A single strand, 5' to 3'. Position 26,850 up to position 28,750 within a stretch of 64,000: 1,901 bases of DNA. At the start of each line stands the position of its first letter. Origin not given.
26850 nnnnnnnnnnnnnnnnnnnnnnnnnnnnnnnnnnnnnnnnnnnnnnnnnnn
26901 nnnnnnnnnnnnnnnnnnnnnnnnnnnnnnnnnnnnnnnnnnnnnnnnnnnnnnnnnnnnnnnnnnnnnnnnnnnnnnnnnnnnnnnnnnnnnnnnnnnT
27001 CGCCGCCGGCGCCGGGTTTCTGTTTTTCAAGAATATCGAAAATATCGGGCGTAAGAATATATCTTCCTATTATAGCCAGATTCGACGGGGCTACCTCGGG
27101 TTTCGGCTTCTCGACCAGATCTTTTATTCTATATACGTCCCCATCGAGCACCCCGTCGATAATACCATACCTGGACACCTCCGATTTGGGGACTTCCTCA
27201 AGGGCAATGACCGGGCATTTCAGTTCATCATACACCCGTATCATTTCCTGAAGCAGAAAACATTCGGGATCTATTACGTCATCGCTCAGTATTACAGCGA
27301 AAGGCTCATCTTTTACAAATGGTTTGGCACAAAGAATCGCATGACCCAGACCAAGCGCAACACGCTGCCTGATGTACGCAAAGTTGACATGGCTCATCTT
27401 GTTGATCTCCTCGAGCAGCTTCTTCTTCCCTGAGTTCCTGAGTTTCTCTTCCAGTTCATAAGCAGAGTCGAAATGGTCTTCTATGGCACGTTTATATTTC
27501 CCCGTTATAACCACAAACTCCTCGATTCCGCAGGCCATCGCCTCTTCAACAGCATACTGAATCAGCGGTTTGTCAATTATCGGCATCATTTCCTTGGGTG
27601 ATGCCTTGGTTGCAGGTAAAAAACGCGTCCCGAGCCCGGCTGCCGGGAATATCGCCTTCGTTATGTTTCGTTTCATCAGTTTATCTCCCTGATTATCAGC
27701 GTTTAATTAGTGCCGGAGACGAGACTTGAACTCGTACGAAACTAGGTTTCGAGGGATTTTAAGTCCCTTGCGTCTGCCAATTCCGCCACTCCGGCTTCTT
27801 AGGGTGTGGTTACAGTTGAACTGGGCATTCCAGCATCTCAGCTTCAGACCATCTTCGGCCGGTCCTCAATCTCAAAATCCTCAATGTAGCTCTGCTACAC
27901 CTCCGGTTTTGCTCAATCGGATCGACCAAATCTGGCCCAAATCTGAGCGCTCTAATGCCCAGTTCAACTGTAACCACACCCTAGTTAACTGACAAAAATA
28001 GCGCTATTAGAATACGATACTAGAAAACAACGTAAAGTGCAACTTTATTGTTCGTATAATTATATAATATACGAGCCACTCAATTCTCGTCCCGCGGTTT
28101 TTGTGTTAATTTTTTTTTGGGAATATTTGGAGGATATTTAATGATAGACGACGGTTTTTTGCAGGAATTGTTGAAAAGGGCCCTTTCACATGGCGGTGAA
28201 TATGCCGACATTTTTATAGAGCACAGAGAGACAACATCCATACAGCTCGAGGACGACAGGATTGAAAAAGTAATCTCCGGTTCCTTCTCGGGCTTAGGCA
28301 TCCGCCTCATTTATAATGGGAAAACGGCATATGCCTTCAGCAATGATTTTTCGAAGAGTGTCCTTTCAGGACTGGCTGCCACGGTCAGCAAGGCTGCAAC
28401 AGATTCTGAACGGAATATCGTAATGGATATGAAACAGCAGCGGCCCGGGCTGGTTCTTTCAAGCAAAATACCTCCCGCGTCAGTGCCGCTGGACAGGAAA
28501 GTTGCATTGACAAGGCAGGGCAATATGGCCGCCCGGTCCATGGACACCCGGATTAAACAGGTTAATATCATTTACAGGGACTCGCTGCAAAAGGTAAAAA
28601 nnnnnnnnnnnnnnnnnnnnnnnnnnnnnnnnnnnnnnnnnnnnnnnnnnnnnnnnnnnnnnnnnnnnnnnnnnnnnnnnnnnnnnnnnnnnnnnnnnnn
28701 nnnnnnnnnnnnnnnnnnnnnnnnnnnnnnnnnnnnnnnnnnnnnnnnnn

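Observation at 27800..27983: E2: a 30-bp perfect inverted repeat butted against the 5' end of tRNA-Leu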

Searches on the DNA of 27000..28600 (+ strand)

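Call 7: search_rna_families(source=window, start=27000, end=28600, threshold=evalue, max_evalue=1)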
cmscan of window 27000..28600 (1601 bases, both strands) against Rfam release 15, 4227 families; matches with E-value up to 1: 3.
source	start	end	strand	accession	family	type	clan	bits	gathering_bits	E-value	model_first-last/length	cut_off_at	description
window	27711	27795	-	RF00005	tRNA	Gene; tRNA;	CL00001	57.3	29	2.5e-11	1-71/71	no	tRNA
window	27803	27980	-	RF04102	MIR6457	Gene; miRNA;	-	36.3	140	5.7e-05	1-177/177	no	MIR6457 microRNA precursor family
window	27529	27627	-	RF01497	ALIL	Cis-reg;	-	14.1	50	0.85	1-117/117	no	ALIL pseudoknot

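Call 44: search_dna_similar(query=window:27790-27995:+, collection=plasmids, mode=distant, max_evalue=0.001, max_rows=20)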
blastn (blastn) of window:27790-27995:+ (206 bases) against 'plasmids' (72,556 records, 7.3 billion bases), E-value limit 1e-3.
No match.
